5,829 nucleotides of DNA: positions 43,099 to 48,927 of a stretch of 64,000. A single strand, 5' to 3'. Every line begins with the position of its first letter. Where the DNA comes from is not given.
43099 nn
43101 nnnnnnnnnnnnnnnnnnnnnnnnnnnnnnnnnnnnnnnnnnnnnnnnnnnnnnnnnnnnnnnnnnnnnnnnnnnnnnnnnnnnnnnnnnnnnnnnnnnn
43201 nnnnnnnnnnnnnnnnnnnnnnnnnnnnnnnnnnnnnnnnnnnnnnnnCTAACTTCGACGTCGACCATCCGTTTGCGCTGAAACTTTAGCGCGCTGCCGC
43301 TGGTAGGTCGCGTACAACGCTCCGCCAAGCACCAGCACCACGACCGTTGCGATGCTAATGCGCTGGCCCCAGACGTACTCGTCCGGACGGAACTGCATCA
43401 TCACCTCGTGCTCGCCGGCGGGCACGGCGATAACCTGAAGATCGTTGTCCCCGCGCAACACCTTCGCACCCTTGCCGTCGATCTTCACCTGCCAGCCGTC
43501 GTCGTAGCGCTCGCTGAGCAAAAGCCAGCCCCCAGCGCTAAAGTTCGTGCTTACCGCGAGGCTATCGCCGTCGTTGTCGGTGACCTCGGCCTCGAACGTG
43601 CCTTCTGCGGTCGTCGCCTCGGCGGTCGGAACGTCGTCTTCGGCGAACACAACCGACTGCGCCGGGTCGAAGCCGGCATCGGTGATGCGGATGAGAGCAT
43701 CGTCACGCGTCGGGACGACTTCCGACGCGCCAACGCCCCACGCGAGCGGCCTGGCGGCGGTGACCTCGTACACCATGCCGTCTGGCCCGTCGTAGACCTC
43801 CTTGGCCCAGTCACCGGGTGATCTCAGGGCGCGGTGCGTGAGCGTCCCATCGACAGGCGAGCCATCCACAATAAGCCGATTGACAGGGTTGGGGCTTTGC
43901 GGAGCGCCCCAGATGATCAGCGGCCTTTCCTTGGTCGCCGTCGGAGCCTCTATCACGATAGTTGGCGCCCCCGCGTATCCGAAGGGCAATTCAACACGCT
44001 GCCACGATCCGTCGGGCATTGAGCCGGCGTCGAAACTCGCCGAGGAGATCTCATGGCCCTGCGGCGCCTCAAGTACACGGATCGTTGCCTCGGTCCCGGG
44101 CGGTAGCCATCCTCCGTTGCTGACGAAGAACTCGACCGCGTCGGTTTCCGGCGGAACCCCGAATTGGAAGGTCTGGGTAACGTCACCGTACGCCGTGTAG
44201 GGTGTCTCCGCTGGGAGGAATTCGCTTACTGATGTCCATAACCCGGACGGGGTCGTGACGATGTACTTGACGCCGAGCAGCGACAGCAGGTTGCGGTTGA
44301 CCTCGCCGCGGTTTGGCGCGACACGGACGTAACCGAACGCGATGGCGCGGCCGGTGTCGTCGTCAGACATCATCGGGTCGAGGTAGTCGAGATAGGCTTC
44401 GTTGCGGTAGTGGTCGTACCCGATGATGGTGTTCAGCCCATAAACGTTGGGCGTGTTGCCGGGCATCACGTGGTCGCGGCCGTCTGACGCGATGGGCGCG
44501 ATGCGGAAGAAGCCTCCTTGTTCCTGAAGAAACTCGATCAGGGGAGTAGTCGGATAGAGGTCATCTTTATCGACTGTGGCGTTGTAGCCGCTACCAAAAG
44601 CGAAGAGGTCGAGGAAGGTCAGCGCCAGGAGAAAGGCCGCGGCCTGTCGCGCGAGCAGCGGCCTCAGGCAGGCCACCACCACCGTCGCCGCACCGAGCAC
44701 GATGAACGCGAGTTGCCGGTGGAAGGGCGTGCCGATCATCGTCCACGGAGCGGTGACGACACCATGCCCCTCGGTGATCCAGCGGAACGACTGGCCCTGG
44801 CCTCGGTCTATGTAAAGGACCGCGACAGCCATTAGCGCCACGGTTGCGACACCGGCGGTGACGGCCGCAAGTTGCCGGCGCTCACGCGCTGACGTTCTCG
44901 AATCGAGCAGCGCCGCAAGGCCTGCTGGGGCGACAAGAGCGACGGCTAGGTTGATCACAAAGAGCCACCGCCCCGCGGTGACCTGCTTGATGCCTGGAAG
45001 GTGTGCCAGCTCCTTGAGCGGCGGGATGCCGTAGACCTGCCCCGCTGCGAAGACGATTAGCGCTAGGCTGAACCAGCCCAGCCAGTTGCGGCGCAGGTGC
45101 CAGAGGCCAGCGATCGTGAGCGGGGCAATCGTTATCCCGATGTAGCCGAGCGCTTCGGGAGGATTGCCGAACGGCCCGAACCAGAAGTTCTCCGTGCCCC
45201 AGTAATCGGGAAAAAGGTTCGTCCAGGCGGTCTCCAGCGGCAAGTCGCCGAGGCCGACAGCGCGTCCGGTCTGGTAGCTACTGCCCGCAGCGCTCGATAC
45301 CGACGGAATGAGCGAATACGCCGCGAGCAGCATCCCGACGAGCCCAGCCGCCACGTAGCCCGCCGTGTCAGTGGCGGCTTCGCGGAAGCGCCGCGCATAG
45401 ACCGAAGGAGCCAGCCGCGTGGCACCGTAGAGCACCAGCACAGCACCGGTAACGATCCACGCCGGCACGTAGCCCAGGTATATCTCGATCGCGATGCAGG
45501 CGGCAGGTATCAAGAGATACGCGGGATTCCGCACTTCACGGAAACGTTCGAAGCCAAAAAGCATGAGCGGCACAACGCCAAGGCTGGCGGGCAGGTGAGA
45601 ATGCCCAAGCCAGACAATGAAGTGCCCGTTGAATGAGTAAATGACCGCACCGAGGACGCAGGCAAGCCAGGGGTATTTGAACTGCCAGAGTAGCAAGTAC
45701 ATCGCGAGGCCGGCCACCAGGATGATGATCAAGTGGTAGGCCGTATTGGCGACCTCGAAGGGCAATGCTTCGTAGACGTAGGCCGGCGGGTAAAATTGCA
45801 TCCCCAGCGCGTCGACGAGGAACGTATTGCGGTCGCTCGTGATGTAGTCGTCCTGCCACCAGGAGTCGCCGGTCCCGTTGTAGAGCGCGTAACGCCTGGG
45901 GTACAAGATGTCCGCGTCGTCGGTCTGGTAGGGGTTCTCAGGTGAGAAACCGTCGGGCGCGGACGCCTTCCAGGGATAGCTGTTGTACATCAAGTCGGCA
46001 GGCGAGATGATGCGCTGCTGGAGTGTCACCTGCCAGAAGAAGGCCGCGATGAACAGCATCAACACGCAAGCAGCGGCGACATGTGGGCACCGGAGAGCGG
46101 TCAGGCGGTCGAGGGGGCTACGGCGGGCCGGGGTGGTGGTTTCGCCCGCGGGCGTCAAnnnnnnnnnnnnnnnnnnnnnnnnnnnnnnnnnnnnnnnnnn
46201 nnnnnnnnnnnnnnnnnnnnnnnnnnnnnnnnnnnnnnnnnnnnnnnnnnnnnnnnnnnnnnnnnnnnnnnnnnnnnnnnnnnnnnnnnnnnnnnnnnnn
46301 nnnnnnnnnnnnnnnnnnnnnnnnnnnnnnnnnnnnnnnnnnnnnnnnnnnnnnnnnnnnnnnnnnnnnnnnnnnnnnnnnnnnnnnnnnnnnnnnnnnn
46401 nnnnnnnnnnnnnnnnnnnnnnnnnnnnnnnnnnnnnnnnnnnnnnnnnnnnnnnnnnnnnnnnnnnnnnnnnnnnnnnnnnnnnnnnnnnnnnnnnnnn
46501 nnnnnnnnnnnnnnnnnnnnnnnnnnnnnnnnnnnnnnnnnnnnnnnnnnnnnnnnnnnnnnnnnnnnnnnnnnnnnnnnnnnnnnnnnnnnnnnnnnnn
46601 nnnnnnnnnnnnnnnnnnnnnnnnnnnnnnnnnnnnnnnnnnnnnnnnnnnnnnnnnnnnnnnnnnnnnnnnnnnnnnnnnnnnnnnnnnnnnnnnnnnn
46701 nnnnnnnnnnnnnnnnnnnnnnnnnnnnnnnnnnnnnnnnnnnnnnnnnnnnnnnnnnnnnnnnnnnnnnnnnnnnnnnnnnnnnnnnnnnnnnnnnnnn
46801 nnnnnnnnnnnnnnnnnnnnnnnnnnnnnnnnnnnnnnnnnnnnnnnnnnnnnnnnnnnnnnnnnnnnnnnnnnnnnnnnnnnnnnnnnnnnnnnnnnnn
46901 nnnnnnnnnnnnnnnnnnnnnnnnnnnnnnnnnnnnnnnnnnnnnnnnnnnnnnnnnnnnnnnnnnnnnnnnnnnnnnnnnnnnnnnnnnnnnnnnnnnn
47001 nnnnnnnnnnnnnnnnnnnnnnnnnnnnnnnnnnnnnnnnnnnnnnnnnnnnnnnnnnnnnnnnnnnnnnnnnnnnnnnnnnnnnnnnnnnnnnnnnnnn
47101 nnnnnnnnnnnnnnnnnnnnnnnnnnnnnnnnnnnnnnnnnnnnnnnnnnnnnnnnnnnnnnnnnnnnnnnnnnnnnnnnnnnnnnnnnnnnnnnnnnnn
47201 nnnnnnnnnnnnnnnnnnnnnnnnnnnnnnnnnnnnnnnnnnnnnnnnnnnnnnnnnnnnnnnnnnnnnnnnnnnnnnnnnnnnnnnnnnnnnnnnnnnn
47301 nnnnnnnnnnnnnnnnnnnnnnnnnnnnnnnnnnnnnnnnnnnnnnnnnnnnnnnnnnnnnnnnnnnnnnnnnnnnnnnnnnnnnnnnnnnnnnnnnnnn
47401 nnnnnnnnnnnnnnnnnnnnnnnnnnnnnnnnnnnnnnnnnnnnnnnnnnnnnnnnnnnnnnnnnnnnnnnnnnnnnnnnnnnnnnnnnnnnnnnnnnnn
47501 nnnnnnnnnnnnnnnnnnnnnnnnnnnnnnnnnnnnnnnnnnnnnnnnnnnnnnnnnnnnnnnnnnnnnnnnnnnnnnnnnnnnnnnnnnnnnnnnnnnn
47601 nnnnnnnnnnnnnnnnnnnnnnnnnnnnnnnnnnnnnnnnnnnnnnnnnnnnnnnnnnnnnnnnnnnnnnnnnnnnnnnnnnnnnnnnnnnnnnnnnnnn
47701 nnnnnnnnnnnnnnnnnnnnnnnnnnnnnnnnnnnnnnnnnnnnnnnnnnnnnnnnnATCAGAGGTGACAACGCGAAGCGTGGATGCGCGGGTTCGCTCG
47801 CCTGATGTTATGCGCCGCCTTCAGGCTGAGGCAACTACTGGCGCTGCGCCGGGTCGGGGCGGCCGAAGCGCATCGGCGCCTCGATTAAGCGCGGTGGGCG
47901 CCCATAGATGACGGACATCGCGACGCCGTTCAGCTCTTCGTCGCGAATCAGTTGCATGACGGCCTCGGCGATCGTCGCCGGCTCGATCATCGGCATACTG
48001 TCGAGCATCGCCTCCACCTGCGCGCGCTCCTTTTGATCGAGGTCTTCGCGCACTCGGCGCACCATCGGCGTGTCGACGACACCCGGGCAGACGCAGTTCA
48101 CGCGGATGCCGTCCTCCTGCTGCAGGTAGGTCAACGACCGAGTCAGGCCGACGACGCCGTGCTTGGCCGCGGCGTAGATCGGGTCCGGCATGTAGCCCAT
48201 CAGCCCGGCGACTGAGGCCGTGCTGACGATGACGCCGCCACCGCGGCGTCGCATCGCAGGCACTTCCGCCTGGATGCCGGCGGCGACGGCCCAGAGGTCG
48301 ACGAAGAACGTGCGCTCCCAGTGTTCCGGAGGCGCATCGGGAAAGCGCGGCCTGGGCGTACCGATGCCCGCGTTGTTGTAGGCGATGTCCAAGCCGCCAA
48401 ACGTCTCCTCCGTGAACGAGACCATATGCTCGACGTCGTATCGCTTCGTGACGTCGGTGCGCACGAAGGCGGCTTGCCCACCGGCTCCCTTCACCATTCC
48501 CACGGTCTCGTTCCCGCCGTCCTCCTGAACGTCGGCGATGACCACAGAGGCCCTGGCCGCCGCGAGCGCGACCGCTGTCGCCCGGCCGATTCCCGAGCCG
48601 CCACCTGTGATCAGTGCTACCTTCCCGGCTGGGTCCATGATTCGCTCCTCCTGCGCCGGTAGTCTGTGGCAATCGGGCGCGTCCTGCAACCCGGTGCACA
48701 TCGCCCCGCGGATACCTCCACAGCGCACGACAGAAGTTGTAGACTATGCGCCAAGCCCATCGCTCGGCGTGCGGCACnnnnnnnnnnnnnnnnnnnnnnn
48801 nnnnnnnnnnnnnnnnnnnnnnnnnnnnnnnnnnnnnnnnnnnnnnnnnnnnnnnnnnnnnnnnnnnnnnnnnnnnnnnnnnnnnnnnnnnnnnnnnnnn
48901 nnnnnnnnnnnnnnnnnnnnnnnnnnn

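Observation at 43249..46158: YfhO-like GT-C membrane protein in place of the expected WaaL-like ligase; candidate glycan-to-acceptor transferase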

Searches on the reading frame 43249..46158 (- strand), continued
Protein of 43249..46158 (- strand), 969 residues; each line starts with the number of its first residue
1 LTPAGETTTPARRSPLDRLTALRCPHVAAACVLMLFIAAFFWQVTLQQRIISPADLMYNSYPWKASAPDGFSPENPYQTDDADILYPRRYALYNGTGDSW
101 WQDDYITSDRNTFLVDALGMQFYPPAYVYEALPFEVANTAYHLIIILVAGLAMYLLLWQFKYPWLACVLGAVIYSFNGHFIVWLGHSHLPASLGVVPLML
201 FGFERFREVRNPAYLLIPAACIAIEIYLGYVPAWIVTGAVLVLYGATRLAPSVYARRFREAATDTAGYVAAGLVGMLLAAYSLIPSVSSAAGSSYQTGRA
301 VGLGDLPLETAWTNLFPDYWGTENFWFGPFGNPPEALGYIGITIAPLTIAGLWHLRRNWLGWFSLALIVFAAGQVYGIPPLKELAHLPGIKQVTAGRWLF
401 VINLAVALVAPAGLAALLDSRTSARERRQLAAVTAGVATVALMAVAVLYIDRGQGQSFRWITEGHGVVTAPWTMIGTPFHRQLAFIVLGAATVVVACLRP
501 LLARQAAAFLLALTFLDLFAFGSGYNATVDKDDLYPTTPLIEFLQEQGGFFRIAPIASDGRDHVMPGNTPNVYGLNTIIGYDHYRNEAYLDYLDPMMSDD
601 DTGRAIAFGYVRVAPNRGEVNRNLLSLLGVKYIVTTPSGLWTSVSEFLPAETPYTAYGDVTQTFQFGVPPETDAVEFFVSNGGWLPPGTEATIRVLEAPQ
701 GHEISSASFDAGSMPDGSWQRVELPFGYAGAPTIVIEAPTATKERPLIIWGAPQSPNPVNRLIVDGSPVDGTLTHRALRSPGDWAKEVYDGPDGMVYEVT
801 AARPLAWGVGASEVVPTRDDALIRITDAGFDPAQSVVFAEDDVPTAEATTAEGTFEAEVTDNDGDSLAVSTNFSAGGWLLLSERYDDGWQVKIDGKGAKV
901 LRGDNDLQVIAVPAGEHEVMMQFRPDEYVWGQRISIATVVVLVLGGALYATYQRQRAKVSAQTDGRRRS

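Call 72: search_protein_families(library=ncbifam, proteins=[L006:6628-8313:+, L004:7484-8425:+, L010:12957-13961:+], max_evalue=0.01)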
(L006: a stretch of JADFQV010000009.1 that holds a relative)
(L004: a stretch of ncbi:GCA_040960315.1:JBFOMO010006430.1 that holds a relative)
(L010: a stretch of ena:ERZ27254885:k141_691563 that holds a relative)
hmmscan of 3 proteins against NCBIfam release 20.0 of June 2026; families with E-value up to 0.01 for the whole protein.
L006:6628-8313:+ (561 aa): 0 families

L004:7484-8425:+ (313 aa): 20 families
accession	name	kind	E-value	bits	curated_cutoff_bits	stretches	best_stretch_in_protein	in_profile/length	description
TIGR04182.1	glyco_TIGR04182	equivalog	3.4e-19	69.3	325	1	7-308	2-281/293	S-layer glycoprotein N-glycosyltransferase AglJ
NF058614.1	PPMAGASynPpgS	equivalog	1.1e-13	51.2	370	1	7-177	2-167/226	polyprenyl-phospho-N-acetylgalactosaminyl synthase PpgS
NF047588.1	GlcsyltransPgfSStrep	equivalog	1.6e-12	47.3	500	1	6-122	2-121/308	glycosyltransferase PgfS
NF041391.1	DPhHxTase_Halo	equivalog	5.2e-12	45.2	375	1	13-207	3-182/213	dolichyl-phosphate hexose transferase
TIGR03965.1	mycofact_glyco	equivalog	6.5e-11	41.8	280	1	5-136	74-204/467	mycofactocin biosynthesis glycosyltransferase MftF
TIGR03937.1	PgaC_IcaA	equivalog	2.1e-10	40.1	422.3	1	5-121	45-162/407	poly-beta-1,6-N-acetyl-D-glucosamine synthase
NF010496.0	PRK13915.1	equivalog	7.8e-10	38.3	262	1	3-110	29-142/307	glucosyl-3-phosphoglycerate synthase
NF007482.0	PRK10073.1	equivalog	2.8e-09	36.4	423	1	5-121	6-121/334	glycosyltransferase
TIGR03469.1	HpnB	hypoth_equivalog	1.8e-08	33.9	379.25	1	6-116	45-166/386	hopene-associated glycosyltransferase HpnB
NF045692.1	OglycostaseCruG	equivalog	1.3e-07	30.9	600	1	6-117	42-159/386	2'-O-glycosyltransferase CruG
NF041865.1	EpsU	equivalog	2.6e-07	30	700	1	6-108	40-145/394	exopolysaccharide biosynthesis GT2 family glycosyltransferase EpsU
NF047683.1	TeichurnBiosyTuaG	equivalog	6.6e-07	29.2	400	1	4-72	5-76/252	teichuronic acid biosynthesis protein TuaG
NF007986.1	PRK10714.1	equivalog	8.4e-07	28.3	529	1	5-122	6-126/316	undecaprenyl-phosphate 4-deoxy-4-formamido-L-arabinose transferase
TIGR04283.1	glyco_like_mftF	equivalog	6.2e-06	25.9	182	1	8-67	2-59/221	TIGR04283 family arsenosugar biosynthesis glycosyltransferase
NF050050.1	ProtGlycPglI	equivalog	7.5e-06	25.5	500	1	7-131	4-128/306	GalNAc(5)-diNAcBac-PP-undecaprenol beta-1,3-glucosyltransferase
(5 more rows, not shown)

L010:12957-13961:+ (334 aa): 21 families
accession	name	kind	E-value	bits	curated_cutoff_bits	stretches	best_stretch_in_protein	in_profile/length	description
TIGR04182.1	glyco_TIGR04182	equivalog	6.5e-26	91.4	325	1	42-331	1-286/293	S-layer glycoprotein N-glycosyltransferase AglJ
NF047588.1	GlcsyltransPgfSStrep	equivalog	9.2e-19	67.8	500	1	42-286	2-238/308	glycosyltransferase PgfS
NF007986.1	PRK10714.1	equivalog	1e-18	67.5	529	1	42-291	7-248/316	undecaprenyl-phosphate 4-deoxy-4-formamido-L-arabinose transferase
TIGR03937.1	PgaC_IcaA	equivalog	1.1e-14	54.3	422.3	1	36-160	40-161/407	poly-beta-1,6-N-acetyl-D-glucosamine synthase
NF041391.1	DPhHxTase_Halo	equivalog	1.4e-14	53.6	375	1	49-254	3-195/213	dolichyl-phosphate hexose transferase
NF047683.1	TeichurnBiosyTuaG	equivalog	5e-13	49.3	400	1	42-161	7-123/252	teichuronic acid biosynthesis protein TuaG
NF010496.0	PRK13915.1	equivalog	2.1e-12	46.7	262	1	40-159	30-152/307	glucosyl-3-phosphoglycerate synthase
NF038302.1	EPS_HpsE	equivalog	2.4e-12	46.4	300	1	41-156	1-118/307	hormogonium polysaccharide biosynthesis glycosyltransferase HpsE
NF007482.0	PRK10073.1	equivalog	5.1e-11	42.1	423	1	40-137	5-98/334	glycosyltransferase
NF041875.1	EPS_EpsD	equivalog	1.4e-10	41.1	370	1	43-150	1-105/325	exopolysaccharide biosynthesis glycosyltransferase EpsD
NF058614.1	PPMAGASynPpgS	equivalog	2.6e-09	36.9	370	1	42-248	1-207/226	polyprenyl-phospho-N-acetylgalactosaminyl synthase PpgS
TIGR03965.1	mycofact_glyco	equivalog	6.9e-09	35.1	280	1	35-163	68-192/467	mycofactocin biosynthesis glycosyltransferase MftF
TIGR03111.1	glyc2_xrt_Gpos1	hypoth_equivalog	2.8e-08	33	363.95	1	42-165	50-172/439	TIGR03111 family XrtG-associated glycosyltransferase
TIGR04242.1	nodulat_NodC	equivalog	1.2e-07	31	550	1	33-165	40-171/395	chitooligosaccharide synthase NodC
TIGR04283.1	glyco_like_mftF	equivalog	3e-06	27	182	1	44-149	2-97/221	TIGR04283 family arsenosugar biosynthesis glycosyltransferase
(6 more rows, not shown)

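Call 76: find_encoding_contigs(protein=P0015, flank=10000, max_places=2)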
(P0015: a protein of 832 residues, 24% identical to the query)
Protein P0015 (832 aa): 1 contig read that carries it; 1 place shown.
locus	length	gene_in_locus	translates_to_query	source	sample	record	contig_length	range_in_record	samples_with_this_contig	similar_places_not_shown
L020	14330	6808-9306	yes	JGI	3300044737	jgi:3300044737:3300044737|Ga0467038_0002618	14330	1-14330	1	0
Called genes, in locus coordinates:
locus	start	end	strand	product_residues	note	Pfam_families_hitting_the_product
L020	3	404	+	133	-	?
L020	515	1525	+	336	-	PF00534:Glycos_transf_1, PF13692:Glyco_trans_1_4, PF13524:Glyco_trans_1_2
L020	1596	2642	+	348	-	PF00534:Glycos_transf_1, PF13692:Glyco_trans_1_4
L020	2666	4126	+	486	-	PF00534:Glycos_transf_1, PF13692:Glyco_trans_1_4, PF13524:Glyco_trans_1_2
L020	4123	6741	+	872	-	PF09586:YfhO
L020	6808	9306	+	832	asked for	PF09586:YfhO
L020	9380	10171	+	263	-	PF01040:UbiA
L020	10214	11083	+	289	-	PF00561:Abhydrolase_1, PF12697:Abhydrolase_6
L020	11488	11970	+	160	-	-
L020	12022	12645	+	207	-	PF00174:Oxidored_molyb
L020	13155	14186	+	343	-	PF01520:Amidase_3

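Call 77: find_encoding_contigs(protein=P0013, flank=10000, max_places=2)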
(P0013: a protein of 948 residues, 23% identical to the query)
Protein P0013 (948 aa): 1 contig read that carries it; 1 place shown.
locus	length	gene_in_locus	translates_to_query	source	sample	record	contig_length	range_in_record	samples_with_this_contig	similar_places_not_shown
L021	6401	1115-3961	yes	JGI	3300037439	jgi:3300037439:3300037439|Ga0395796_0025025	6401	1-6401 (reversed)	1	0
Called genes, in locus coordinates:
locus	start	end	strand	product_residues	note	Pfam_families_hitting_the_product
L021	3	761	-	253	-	?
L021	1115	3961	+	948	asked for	PF09586:YfhO (weak)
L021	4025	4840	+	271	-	PF01061:ABC2_membrane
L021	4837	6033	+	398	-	PF00005:ABC_tran, PF13304:AAA_21 (faint), PF14524:Wzt_C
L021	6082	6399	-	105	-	?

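Call 83: search_protein_families(library=pfam, proteins=[L021:3-761:-, L021:6082-6399:-, L011:5151-7103:+, L008:14551-15762:+], max_evalue=0.01)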
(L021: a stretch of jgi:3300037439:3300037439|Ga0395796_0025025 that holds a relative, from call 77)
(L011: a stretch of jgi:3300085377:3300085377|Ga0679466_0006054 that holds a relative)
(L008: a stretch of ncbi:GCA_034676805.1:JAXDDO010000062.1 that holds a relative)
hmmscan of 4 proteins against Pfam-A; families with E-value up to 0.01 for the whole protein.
L021:3-761:- (253 aa): 3 families
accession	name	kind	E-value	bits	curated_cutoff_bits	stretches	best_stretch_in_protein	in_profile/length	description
PF09913.15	DUF2142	-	4.4e-09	36.1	30.1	1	20-246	1-223/395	Predicted membrane protein (DUF2142)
PF13231.12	PMT_2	-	6e-09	36.8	26.1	1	143-250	20-125/160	Dolichyl-phosphate-mannose-protein mannosyltransferase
PF02366.24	PMT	-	7.6e-05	22.8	22.7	1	110-251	41-193/245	Dolichyl-phosphate-mannose-protein mannosyltransferase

L021:6082-6399:- (105 aa): 5 families
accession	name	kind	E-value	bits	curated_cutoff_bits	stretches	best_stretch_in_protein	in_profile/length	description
PF00196.25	GerE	-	1.1e-18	67.1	23.5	1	30-83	3-56/57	Bacterial regulatory proteins, luxR family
PF08281.18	Sigma70_r4_2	-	4e-05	23.6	25.7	1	30-72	11-54/54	Sigma-70, region 4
PF13384.12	HTH_23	-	0.00043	20.4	24.6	0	40-62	13-35/50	Homeodomain-like domain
PF04545.22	Sigma70_r4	-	0.0018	18.2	24.1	1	29-72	4-48/50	Sigma-70, region 4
PF13412.12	HTH_24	-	0.0035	17.3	21.9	1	46-66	19-39/48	Winged helix-turn-helix DNA-binding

L011:5151-7103:+ (650 aa): 0 families

L008:14551-15762:+ (403 aa): 0 families

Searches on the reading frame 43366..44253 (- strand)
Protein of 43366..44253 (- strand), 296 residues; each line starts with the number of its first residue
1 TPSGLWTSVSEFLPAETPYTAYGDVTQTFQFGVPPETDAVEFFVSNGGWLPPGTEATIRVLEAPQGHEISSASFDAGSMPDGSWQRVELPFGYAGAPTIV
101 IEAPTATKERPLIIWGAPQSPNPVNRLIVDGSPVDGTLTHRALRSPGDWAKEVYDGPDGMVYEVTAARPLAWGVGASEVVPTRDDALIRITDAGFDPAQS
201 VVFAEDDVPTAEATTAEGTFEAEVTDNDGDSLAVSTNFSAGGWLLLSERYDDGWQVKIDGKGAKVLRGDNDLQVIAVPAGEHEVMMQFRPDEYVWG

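Call 80: search_solved_structures(query=window:43366-44253:-, max_evalue=10)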
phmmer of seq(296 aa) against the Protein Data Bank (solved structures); distinct sequences matched with E-value up to 10: 1.
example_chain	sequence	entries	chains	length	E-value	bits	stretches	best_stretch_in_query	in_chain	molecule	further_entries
1dxm_A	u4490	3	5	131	0.036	16.5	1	186-259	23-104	H PROTEIN | H PROTEIN OF THE GLYCINE CLEAVAGE SYSTEM | H-PROTEIN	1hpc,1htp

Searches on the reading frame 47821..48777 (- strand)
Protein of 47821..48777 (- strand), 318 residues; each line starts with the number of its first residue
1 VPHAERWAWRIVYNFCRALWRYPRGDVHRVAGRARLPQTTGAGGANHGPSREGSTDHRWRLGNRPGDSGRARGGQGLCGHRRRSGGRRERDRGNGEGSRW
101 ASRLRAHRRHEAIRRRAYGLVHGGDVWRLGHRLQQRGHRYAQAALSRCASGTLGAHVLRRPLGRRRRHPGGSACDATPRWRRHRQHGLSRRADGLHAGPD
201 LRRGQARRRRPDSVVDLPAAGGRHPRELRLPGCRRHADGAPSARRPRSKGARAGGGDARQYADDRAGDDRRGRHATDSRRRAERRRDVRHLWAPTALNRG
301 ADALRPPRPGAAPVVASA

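Call 7: search_protein_families(library=pfam, proteins=[window:47821-48777:-], max_evalue=0.01)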
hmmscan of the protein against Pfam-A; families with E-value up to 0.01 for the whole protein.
window:47821-48777:- (318 aa): 0 families

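Call 8: search_protein_families(library=ncbifam, proteins=[window:47821-48777:-], max_evalue=0.01)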
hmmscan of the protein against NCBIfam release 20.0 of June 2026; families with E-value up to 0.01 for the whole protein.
window:47821-48777:- (318 aa): 0 families

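Call 10: search_protein_families(library=pfam, proteins=[window:47835-48728:-], max_evalue=0.001)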
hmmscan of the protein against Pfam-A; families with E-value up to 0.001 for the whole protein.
window:47835-48728:- (297 aa): 3 families
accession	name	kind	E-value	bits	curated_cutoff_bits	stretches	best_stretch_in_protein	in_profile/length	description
PF00106.31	adh_short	-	2.1e-51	174.7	26.6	1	36-229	1-193/195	short chain dehydrogenase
PF13561.12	adh_short_C2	-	1.2e-46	159.7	27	1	45-264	6-220/236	Enoyl-(Acyl carrier protein) reductase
PF08659.16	KR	-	1.4e-06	28.8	22.6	1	38-189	3-153/180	KR domain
